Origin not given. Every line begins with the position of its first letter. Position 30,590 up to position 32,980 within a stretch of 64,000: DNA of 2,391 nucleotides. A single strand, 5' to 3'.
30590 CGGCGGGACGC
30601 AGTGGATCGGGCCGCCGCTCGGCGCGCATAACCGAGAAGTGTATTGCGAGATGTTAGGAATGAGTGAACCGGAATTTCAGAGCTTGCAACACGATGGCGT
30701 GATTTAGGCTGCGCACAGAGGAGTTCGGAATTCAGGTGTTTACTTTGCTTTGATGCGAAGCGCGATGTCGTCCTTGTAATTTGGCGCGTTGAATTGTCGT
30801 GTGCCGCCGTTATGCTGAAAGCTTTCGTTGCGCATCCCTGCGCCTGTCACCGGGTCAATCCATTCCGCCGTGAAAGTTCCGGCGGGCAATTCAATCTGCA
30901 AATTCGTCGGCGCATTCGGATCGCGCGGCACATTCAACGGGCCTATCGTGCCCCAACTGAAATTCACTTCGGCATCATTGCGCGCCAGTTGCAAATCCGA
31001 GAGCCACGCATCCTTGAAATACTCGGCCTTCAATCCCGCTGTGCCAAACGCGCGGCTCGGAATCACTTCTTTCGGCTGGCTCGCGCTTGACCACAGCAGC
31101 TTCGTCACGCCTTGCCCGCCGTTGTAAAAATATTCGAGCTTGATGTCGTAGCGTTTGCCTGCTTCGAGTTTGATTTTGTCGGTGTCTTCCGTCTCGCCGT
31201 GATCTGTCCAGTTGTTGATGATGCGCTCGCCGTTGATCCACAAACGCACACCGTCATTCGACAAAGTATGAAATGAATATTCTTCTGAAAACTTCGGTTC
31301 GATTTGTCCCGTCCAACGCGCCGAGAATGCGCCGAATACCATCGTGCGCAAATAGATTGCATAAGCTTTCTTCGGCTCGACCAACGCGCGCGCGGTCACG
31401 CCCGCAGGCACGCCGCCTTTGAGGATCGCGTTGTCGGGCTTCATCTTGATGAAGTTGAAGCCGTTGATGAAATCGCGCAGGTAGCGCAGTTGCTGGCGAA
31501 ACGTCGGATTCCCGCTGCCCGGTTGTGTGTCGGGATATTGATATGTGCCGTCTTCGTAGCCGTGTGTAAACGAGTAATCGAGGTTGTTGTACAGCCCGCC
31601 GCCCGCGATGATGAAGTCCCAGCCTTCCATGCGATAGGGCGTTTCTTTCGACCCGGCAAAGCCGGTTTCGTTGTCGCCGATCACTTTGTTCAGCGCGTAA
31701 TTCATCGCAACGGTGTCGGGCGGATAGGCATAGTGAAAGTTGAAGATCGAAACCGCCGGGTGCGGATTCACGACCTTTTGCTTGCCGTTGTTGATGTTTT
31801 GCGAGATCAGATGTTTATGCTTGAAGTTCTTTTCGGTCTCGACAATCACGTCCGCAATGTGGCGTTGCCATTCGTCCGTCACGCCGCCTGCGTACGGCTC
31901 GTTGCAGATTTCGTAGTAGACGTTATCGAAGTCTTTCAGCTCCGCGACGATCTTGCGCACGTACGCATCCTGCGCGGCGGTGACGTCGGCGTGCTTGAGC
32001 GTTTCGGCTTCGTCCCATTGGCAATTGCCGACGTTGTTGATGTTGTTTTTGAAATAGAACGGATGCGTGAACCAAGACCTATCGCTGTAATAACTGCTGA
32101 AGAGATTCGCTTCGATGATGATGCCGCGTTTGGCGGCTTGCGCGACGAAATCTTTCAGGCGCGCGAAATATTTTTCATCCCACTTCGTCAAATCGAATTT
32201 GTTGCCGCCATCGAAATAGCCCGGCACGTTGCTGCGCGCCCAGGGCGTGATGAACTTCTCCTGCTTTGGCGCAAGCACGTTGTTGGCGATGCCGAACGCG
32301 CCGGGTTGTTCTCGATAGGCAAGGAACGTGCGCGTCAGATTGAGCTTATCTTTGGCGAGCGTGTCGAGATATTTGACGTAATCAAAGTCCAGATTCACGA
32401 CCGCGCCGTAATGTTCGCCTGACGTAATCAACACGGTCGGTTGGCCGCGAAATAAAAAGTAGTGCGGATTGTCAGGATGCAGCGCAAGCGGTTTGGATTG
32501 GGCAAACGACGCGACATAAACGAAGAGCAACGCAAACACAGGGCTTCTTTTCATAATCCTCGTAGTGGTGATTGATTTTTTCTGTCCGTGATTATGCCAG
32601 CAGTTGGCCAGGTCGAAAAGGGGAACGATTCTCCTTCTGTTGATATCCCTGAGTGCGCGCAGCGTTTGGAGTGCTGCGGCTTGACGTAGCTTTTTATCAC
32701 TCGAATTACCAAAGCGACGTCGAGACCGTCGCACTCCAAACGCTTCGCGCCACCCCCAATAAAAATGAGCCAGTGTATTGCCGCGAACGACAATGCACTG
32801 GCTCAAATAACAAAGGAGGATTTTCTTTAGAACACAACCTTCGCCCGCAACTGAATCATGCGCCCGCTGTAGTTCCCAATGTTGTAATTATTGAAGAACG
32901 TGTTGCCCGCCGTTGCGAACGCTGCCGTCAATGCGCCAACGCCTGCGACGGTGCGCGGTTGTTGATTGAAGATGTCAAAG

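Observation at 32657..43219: The same ~95-nt nested inverted-repeat element lies just downstream of both TonB-dependent receptor genes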

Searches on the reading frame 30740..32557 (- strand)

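Call 12: search_protein_families(library=pfam, proteins=[window:30740-32557:-], max_evalue=0.001)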
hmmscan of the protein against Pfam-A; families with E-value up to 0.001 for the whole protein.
window:30740-32557:- (605 aa): 4 families
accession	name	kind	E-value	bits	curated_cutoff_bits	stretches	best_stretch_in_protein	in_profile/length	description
PF07691.17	PA14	-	2.1e-24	86.5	24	1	406-501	41-145/147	PA14 domain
PF00150.24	Cellulase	-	9.6e-07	29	23.5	1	121-288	54-205/272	Cellulase (glycosyl hydrolase family 5)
PF19815.4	DUF6298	-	1e-06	28.4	28.1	1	103-255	206-370/487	Family of unknown function (DUF6298)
PF13204.13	Apiosidase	-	0.00094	19.3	26.5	0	77-264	36-195/320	Apiosidase-like, catalytic domain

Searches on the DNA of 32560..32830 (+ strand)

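Call 25: search_rna_families(source=window, start=32560, end=32830, threshold=evalue, max_evalue=10, show_alignments=2)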
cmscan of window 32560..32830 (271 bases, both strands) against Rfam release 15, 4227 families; matches with E-value up to 10: 7.
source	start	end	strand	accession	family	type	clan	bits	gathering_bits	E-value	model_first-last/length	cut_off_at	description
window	32662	32744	+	RF03783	mir-4854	Gene; miRNA;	-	21.6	100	0.12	1-89/89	no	mir-4854 microRNA precursor family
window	32768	32803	-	RF00667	mir-33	Gene; miRNA;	-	19.5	50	0.045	1-69/69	no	mir-33 microRNA precursor family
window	32662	32743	+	RF04296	mir-485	Gene; miRNA;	CL00149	18.1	70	0.24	1-73/73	no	mir-485 microRNA precursor family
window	32765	32806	-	RF03173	mir-4504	Gene; miRNA;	-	16.8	104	0.94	1-92/92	no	mir-4504 microRNA precursor family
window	32761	32830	+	RF03069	malK-I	Cis-reg;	-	16.4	60.3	0.72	1-67/181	3'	malK-I RNA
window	32666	32739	+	RF03271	mir-1247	Gene; miRNA;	-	15.1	70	7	1-74/74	no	mir-1247 microRNA precursor family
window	32763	32801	+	RF02503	Atu_C9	Gene; sRNA;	-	7.4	40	7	156-192/192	no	Rhizobiales sRNA Atu_C9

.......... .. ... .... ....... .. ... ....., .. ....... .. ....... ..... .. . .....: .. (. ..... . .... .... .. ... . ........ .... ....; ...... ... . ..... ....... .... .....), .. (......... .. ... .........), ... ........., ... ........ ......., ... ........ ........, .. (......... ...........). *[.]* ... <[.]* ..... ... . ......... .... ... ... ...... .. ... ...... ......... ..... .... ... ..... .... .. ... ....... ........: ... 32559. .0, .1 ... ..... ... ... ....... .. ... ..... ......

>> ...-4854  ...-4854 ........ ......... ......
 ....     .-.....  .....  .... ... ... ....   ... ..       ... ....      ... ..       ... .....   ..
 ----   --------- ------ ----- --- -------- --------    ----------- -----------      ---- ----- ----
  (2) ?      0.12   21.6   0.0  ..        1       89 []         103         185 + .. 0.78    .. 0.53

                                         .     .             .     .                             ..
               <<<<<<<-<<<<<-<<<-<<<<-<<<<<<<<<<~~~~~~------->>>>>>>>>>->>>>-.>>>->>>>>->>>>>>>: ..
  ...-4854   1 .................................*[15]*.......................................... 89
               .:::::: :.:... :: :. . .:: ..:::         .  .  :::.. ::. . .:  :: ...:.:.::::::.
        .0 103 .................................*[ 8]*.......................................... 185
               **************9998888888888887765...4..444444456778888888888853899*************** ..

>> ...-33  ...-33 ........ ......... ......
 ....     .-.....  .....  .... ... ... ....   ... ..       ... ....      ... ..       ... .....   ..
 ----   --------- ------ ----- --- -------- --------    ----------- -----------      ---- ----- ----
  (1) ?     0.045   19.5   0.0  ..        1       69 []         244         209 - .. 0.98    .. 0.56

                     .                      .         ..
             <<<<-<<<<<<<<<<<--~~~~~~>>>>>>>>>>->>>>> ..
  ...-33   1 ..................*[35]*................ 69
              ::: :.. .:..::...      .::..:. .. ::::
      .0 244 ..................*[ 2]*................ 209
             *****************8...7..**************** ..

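Call 79: build_rna_model(alignment_id=A1, structure=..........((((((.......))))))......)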
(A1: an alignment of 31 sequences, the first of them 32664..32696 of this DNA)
Model R1 built from alignment A1 (31 sequences, 35 columns); structure: as given.
model positions 33; base pairs 6; branch points 0; effective number of sequences 31; information 1.474 bits per position. Calibrated on 0.2 Mb of random sequence (short: E-values are rough).
structure used (alignment columns):
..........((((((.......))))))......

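Call 81: search_with_rna_model(model_id=R1, sources=[window, L001, L002, L003, L004, L007, L008, L009, L010, L011, L012, L019, L020, L021, L022, L023, L024], max_evalue=1)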
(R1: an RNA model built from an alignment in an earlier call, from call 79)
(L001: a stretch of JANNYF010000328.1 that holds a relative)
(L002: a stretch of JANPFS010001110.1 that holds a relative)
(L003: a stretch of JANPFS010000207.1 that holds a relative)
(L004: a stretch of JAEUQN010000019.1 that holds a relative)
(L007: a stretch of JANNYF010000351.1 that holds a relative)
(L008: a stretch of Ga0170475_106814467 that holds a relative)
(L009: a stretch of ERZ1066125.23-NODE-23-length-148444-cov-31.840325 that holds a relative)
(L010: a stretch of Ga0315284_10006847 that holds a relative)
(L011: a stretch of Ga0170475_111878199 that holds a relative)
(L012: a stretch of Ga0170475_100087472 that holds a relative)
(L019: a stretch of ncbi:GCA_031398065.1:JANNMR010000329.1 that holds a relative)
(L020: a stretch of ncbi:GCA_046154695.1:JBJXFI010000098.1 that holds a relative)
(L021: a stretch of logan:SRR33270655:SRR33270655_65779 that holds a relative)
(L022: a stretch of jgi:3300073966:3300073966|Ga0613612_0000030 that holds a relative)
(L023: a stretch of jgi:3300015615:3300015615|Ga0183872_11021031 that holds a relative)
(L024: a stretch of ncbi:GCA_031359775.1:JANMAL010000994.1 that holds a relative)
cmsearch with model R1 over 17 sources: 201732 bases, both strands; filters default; matches with E-value up to 1: 25.
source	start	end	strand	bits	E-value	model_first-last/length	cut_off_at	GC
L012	765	797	+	55.6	1.4e-08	1-33/33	no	0.64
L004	3586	3618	+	55.4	1.5e-08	1-33/33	no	0.58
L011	633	665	+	55.2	1.7e-08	1-33/33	no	0.52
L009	2370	2402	+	55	1.8e-08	1-33/33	no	0.58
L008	811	843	+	53.7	3.4e-08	1-33/33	no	0.55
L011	693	725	-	53.7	3.4e-08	1-33/33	no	0.55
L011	784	816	-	53.7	3.4e-08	1-33/33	no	0.55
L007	7294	7327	+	52.4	5.9e-08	1-33/33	no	0.62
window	32708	32741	-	52.2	6.5e-08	1-33/33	no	0.59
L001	4691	4724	+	51.9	7.4e-08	1-33/33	no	0.56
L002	549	582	-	51.3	9.7e-08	1-33/33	no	0.59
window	43187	43220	-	51.1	1.1e-07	1-33/33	no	0.56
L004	3630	3663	-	51.1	1.1e-07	1-33/33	no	0.56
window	32664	32696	+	50.9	1.2e-07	1-33/33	no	0.48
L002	504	536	+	50.1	1.6e-07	1-33/33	no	0.58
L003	237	270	-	50.1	1.6e-07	1-33/33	no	0.62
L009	2449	2481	-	48.6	3.3e-07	1-33/33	no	0.58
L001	4747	4779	-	48.1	4.1e-07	1-33/33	no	0.58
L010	5377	5409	-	47.8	4.7e-07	1-33/33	no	0.52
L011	724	756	+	46.5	8.3e-07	1-33/33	no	0.48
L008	871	903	-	46.1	9.9e-07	1-33/33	no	0.52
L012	828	860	-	40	1.6e-05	1-33/33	no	0.64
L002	1834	1856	+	30.7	0.001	10-32/33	no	0.61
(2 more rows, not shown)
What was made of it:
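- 32664..32696 (+): Copy 1, left REP-like unit (TGC/GTA stem type): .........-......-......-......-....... Covariance model R1 gives 50.9 bits (call 81).
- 32708..32741 (-): Copy 1, right REP-like unit (GAC/GTC stem type, 7-nt loop), inverted relative to the left unit. R1 gives 52.2 bits (call 81).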
